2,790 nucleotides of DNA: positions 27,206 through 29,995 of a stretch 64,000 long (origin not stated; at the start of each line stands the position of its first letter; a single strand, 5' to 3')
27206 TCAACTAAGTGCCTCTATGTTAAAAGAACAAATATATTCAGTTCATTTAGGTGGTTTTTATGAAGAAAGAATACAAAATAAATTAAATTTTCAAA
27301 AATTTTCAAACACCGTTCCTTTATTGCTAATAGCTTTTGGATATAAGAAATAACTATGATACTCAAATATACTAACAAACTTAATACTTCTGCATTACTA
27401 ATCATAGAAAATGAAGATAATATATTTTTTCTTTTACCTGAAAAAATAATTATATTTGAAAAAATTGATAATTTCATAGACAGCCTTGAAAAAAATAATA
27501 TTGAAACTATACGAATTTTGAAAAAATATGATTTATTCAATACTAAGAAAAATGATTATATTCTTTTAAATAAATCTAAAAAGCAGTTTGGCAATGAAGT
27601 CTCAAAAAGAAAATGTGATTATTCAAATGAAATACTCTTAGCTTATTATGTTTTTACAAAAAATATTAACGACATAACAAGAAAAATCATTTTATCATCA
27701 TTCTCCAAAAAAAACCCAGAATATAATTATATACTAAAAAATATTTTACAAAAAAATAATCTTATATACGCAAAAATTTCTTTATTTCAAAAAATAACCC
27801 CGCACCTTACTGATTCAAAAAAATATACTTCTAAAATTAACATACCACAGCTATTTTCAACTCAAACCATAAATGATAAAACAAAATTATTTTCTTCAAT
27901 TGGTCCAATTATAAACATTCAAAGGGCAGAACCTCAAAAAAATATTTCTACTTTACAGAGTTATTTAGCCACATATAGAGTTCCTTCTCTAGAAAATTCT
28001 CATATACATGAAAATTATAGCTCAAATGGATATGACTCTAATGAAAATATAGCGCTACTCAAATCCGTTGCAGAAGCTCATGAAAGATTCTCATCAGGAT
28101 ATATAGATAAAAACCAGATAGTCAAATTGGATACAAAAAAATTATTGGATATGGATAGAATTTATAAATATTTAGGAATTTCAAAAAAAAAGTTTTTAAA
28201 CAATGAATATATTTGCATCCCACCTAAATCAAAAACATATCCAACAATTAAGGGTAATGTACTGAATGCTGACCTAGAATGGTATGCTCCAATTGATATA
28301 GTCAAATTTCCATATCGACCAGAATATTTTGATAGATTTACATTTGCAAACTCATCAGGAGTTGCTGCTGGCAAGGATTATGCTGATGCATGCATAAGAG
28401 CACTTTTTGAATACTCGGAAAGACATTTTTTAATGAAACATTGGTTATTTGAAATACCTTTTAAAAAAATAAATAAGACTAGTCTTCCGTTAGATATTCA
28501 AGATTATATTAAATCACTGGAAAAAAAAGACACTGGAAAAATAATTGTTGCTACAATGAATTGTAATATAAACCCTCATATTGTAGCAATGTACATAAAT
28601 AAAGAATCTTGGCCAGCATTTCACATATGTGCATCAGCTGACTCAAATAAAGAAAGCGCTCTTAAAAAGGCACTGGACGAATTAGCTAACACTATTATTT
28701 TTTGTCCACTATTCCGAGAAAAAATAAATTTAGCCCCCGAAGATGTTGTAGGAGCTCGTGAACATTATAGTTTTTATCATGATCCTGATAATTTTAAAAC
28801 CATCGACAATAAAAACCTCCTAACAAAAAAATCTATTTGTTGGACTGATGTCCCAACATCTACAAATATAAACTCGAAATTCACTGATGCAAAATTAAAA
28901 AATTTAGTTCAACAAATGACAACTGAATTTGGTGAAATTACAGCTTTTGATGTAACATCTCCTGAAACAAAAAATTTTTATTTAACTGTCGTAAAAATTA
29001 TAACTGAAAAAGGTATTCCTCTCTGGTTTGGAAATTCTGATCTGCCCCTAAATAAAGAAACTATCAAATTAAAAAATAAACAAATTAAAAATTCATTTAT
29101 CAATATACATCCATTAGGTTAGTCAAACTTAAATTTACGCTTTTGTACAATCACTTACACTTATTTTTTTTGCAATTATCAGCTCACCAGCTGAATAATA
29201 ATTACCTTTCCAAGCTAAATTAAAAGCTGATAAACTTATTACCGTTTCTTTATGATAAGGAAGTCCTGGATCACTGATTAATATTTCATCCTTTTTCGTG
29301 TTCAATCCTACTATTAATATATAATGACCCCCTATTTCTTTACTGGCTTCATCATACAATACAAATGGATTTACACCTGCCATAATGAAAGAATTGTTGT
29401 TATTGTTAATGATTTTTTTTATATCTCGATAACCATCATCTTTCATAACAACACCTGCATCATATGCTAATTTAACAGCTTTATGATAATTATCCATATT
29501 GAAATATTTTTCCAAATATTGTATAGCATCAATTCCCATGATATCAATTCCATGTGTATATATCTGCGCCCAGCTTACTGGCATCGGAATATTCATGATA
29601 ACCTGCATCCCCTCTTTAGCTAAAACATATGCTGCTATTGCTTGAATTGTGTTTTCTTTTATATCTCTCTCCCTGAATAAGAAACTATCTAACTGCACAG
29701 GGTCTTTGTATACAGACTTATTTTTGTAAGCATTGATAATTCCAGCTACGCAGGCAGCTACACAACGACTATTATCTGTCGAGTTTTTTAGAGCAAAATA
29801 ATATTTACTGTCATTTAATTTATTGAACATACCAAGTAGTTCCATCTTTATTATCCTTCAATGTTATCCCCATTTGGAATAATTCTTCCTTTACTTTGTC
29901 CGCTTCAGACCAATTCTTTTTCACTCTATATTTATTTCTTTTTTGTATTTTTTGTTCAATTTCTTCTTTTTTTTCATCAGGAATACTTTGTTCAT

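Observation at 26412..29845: TOMM/LAP-type RiPP enzyme set (SagB-like dehydrogenase + YcaO + C39-like peptidase) in a reduced, CPR-like genome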

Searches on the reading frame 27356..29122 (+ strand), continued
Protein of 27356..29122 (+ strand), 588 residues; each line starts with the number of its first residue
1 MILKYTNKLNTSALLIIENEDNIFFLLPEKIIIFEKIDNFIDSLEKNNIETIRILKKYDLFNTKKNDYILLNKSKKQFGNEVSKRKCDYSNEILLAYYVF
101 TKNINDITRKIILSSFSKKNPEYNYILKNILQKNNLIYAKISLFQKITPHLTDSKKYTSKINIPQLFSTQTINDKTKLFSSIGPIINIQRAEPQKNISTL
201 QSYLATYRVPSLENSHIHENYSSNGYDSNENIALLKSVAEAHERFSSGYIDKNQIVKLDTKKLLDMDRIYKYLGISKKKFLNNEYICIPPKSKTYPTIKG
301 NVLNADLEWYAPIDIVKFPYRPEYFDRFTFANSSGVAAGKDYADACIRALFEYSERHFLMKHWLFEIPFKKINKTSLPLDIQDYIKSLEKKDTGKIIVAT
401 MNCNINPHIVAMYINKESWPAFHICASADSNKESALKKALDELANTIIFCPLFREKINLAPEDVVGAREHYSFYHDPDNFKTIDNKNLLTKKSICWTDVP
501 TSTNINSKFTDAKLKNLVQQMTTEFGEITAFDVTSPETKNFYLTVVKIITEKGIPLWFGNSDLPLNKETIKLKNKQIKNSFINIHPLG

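Call 72: find_encoding_contigs(protein=P0028, flank=7000, max_places=1)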
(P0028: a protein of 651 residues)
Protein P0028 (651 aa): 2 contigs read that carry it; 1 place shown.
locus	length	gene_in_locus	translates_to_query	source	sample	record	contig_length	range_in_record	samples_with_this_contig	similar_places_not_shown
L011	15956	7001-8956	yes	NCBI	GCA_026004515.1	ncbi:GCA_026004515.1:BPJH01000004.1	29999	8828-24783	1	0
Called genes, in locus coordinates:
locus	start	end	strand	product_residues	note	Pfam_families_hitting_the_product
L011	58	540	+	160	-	PF00588:SpoU_methylase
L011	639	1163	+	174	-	PF04307:YdjM (weak)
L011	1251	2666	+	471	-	PF00478:IMPDH, PF00571:CBS, PF03060:NMO (weak), PF01070:FMN_dh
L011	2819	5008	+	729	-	PF19335:HMBD (weak), PF00122:E1-E2_ATPase, PF00702:Hydrolase, PF13419:HAD_2, PF12710:HAD, PF08282:Hydrolase_3 (faint)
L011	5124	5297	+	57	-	-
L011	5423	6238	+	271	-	PF01209:Ubie_methyltran, PF03848:TehB, PF13847:Methyltransf_31, PF08241:Methyltransf_11, PF08242:Methyltransf_12, PF13649:Methyltransf_25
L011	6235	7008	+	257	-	PF00881:Nitroreductase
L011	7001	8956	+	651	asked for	PF02624:YcaO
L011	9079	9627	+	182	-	-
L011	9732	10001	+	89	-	PF02583:Trns_repr_metal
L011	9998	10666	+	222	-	-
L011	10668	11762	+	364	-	-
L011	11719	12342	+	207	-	PF04214:DUF411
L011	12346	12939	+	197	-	-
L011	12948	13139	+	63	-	-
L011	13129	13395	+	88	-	PF05016:ParE_toxin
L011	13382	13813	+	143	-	-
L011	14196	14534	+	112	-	PF01329:Pterin_4a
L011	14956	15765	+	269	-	PF08378:NERD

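Call 73: find_encoding_contigs(protein=P0163, flank=7000, max_places=1)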
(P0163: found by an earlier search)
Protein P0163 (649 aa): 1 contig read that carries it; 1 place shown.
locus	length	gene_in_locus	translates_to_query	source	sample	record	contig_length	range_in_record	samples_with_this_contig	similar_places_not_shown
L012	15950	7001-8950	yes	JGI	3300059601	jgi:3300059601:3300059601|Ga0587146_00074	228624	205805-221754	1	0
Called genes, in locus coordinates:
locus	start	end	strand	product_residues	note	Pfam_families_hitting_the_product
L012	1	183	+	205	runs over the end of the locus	-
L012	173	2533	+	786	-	-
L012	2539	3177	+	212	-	-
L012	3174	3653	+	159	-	-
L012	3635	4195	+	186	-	-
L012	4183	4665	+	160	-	-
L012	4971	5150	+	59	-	-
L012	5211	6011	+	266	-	PF05175:MTS, PF13489:Methyltransf_23, PF01209:Ubie_methyltran, PF03848:TehB, PF13847:Methyltransf_31, PF08241:Methyltransf_11, PF08242:Methyltransf_12, PF13649:Methyltransf_25, +2 more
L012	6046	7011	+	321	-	PF00881:Nitroreductase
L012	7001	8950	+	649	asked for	PF02624:YcaO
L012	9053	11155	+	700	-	PF22745:Nlig-Ia, PF01653:DNA_ligase_aden, PF03120:OB_DNA_ligase, PF14520:HHH_5 (faint), PF12826:HHH_2, PF00533:BRCT, PF12738:PTCB-BRCT (weak)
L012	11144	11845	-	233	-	PF00121:TIM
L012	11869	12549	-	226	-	PF20260:PUA_4 (faint), PF04452:Methyltrans_RNA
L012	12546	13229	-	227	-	PF00156:Pribosyltran (weak)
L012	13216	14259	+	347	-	PF11104:PilM_2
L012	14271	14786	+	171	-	-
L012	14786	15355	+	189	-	-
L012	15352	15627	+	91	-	-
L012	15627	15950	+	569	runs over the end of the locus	PF00437:T2SSE, PF13191:AAA_16 (weak), PF13401:AAA_22 (weak)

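Call 96: fold_search(model_id=the predicted structure, library=pdb)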
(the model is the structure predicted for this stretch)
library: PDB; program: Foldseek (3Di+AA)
matches with E <= 10: 258; with E <= 0.001: 0
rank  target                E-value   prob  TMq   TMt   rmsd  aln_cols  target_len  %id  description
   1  4bs9                  3.3e-02  0.72  0.16  0.15  16.9       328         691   13  Structure of the heterocyclase TruD (released 2013-11-06)
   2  6gos_D                1.1e-01  0.54  0.16  0.22  17.3       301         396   15  E. coli Microcin synthetase McbBCD complex with pro-MccB17 bound (released 2019-01-30)
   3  8dg5_K                1.1e-01  0.15  0.09  0.19  42.2       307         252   10  Structural Basis of MicroRNA Biogenesis by Dicer-1 and Its Partner Protein Loqs-PB - complex IIb (released 2022-11-16)
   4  8dg7_K                2.1e-01  0.25  0.10  0.30  41.6       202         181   12  Structural Basis of MicroRNA Biogenesis by Dicer-1 and Its Partner Protein Loqs-PB - complex III (released 2022-11-16)
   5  9kby_A                2.3e-01  0.35  0.10  0.08  20.2       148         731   11  Cryo-EM structure of DCL4-Hairpin RNA complex (released 2026-02-18)
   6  9y9l_Y                3.2e-01  0.09  0.10  0.19  24.6       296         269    7  CP at the barbed end with one cofilin on second-to-last subunit (released 2026-03-04)
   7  9yim_Y                3.2e-01  0.05  0.06  0.11  21.8       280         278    6  Capping protein bound to the barbed end of F-actin (released 2026-03-04)
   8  9y9m_Y                3.6e-01  0.06  0.08  0.15  25.0       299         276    7  Capping protein bound to the barbed end of cofilactin (released 2026-03-04)
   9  1vl4_A                3.7e-01  0.13  0.08  0.10  18.7       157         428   12  CRYSTAL STRUCTURE OF A PUTATIVE MODULATOR OF A DNA GYRASE (TM0727) FROM THERMOTOGA MARITIMA MSB8 AT 1.95 A RESOLUTION (released 2004-09-21)
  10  3lk2_A                3.7e-01  0.09  0.10  0.20  25.4       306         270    6  Crystal structure of CapZ bound to the uncapping motif from CARMIL (released 2010-04-07)
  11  5x8r_y                3.9e-01  0.54  0.11  0.42   4.8        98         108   10  Structure of the 30S small subunit of chloroplast ribosome from spinach (released 2017-06-07)
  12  3f6g_A                3.9e-01  0.15  0.08  0.27  14.6       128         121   12  Crystal structure of the regulatory domain of LiCMS in complexed with isoleucine - type II (released 2009-04-21)
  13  9ec0_C                4.4e-01  0.07  0.08  0.16  25.0       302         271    6  Structure of the CARMIL dimer bound to Capping Protein (released 2026-01-21)
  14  28lu_y                4.6e-01  0.47  0.12  0.37  12.7       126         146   10  Structure of the Chlamydomonas reinhardtii chlororibosome with factor pY (released 2026-04-01)
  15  4q85_B                6.3e-01  0.11  0.12  0.12  21.2       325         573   12  YcaO with Non-hydrolyzable ATP (AMPCPP) Bound (released 2014-08-13)
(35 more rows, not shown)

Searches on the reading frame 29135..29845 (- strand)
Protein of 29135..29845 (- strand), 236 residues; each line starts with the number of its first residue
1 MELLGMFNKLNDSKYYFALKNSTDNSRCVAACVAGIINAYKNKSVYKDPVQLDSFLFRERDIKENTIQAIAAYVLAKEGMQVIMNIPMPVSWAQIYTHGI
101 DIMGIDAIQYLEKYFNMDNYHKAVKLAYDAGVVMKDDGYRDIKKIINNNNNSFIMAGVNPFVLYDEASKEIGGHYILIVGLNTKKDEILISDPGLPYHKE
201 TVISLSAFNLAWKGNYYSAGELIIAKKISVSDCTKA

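Call 3: search_protein_families(library=pfam, proteins=[window:29135-29845:-], max_evalue=0.1)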
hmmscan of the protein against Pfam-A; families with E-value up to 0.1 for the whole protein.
window:29135-29845:- (236 aa): 6 families
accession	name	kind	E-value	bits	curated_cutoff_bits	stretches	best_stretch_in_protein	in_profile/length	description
PF03412.21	Peptidase_C39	-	3.4e-05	24.1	22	1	160-215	77-124/133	Peptidase C39 family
PF09778.15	Guanylate_cyc_2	-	3.5e-05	23.7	28.1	1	168-214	157-202/212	Guanylylate cyclase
PF03935.22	SKN1_KRE6_Sbg1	-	0.0033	16.3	30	1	57-120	394-455/501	Beta-glucan synthesis-associated protein SKN1/KRE6/Sbg1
PF14399.12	BtrH_N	-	0.0065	17.1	29.7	1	123-193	62-134/134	Butirosin biosynthesis protein H, N-terminal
PF13529.12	Peptidase_C39_2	-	0.0089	17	24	0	137-193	87-142/143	Peptidase_C39 like family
PF07289.17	BBL5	-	0.047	13.2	23.8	1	4-63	89-147/334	Bardet-Biedl syndrome 5 protein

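Call 4: search_protein_families(library=ncbifam, proteins=[window:29135-29845:-], max_evalue=0.1)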
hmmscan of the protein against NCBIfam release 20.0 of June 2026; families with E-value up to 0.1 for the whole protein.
window:29135-29845:- (236 aa): 3 families
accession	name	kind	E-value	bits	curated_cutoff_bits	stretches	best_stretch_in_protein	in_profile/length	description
NF003455.0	PRK05054.1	equivalog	0.025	12.8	542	1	121-177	432-488/645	exoribonuclease II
NF045837.1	Mplas_Cys_pep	subfamily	0.036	14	45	1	118-191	126-190/240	putative cysteine peptidase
NF010494.0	PRK13913.1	equivalog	0.042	13.7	192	1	29-126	99-190/220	3-methyladenine DNA glycosylase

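Call 27: search_solved_structures(query=A4, max_evalue=1, show_alignments=3)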
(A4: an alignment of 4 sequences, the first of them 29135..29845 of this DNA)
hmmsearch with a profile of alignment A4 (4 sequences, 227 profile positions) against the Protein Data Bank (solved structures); distinct sequences matched with E-value up to 1: 2.
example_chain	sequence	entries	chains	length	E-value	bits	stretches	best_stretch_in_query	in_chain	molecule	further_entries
5xe8_A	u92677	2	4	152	0.055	16.1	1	160-212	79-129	Putative ABC transporter, ATP-binding protein ComA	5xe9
3k8u_A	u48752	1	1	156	0.058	16.1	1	160-212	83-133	Putative ABC transporter, ATP-binding protein ComA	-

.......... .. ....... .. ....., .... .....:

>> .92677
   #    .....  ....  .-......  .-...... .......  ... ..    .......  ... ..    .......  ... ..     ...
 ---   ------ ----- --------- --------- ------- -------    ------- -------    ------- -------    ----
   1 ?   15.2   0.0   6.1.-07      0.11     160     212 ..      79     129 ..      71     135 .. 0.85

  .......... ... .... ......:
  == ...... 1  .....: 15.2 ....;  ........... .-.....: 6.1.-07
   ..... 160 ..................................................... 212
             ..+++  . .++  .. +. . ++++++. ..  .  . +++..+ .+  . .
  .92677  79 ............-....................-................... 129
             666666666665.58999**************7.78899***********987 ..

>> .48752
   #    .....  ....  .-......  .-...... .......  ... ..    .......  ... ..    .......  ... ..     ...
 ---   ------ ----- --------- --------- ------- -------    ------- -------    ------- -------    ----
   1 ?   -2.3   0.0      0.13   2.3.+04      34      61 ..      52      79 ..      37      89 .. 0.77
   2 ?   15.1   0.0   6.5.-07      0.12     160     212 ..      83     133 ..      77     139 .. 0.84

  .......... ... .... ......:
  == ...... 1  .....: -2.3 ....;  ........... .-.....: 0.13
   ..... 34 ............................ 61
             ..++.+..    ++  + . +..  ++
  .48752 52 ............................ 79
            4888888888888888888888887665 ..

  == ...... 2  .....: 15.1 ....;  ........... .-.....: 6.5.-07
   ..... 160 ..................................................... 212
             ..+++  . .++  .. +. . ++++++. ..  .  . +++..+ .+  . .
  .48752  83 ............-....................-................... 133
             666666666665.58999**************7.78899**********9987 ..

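Call 35: find_related_loci(query=A4, collection=metagenome_contigs, flank=8000)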
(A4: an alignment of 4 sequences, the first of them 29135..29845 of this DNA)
Query A4 (236 aa) in metagenome_contigs; peptide patterns used: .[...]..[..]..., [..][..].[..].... (x = any residue, [..] = any of these).
219 stretches matched a pattern, but none encodes a relative of the query by tblastn (E <= 1e-3).

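Call 36: find_homologous_proteins(query=A4, max_evalue=0.01)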
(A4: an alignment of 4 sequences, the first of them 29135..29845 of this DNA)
Query A4 (4 sequences) (236 aa, profile of the alignment): 7 proteins with E <= 0.01 among 4564 candidates.
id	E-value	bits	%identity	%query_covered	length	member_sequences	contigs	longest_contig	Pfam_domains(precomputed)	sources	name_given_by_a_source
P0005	8.7e-120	416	52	89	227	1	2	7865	PF03412.22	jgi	-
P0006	3.8e-117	408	100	100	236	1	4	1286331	PF13529.14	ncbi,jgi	ncbi:MAG: hypothetical protein ACKUBY_04010 [Candidatus Moraniibacteriota bacterium]|jgi:hypothetica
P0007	5.3e-116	404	61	90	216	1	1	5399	-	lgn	-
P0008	4.9e-114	398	48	89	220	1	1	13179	-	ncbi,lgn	-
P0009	1.5e-110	386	61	89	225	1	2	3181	-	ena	-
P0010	1.4e-105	370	62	89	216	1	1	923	-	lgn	-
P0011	2.5e-82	294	49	92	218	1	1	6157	PF03412.22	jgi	jgi:hypothetical protein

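Call 37: find_encoding_contigs(protein=P0009, flank=10000)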
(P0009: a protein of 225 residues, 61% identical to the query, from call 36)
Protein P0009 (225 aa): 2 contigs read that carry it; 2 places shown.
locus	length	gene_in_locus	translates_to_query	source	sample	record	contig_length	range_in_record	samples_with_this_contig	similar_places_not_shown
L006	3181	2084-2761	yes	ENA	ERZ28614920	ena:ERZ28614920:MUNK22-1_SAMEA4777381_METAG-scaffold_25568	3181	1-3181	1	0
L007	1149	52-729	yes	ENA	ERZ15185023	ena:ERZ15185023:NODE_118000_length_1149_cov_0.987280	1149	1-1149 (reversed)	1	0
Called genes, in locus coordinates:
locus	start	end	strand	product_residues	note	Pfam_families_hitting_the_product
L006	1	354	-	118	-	?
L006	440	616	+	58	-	-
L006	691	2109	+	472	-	PF00133:tRNA-synt_1 (faint), PF01406:tRNA-synt_1e, PF01921:tRNA-synt_1f (faint), PF09334:tRNA-synt_1g (faint), PF09190:DALR_2, PF23493:CysS_C (weak)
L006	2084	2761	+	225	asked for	-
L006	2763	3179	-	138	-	?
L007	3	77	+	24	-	?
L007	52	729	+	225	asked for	-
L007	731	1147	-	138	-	?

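Call 38: find_encoding_contigs(protein=P0011, flank=10000)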
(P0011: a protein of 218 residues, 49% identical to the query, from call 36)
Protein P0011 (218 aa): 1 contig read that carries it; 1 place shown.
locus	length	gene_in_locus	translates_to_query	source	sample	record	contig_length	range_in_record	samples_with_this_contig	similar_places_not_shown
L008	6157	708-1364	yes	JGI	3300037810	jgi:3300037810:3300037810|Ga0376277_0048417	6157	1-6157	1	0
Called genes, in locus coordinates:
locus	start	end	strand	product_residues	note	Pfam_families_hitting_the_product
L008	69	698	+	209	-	PF01406:tRNA-synt_1e, PF09190:DALR_2, PF23493:CysS_C (weak)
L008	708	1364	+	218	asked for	PF03412:Peptidase_C39 (faint)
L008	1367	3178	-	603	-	PF02624:YcaO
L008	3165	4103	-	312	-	PF00881:Nitroreductase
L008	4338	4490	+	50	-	PF02518:HATPase_c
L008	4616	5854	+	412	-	PF00579:tRNA-synt_1b, PF22421:SYY_C-terminal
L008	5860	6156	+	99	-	?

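Call 58: predict_structure(alignment_id=A6)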
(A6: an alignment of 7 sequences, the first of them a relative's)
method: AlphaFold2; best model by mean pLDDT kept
length: 236 residues; sequences in the alignment: 7
mean_pLDDT: 80.0   pTM: 0.82
mean pLDDT of the five models: 80.0, 78.7, 76.7, 75.9, 74.4
residues with pLDDT >= 90: 85; 70-90: 102; 50-70: 22; < 50: 27
segments of 3 or more residues with pLDDT < 50: 1-23, 233-236
pLDDT, mean of each block of 10 residues (from residue 1): 28 38 64 92 88 83 78 96 89 92 83 83 95 88 88 90 88 86 90 72 92 74 84 46
secondary structure, 60 per line:
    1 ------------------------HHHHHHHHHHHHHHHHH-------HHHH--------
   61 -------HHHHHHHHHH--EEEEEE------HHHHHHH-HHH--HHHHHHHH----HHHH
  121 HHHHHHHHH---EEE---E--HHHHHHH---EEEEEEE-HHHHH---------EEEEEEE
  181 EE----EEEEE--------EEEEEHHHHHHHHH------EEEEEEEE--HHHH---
elements in order: H25-41 H49-52 H68-77 E80-85 H92-98 H105-112 H117-129 E133-135 H142-148 E152-158 H160-164 E174-182 E187-191 E200-204 H205-213 E220-227 H230-233
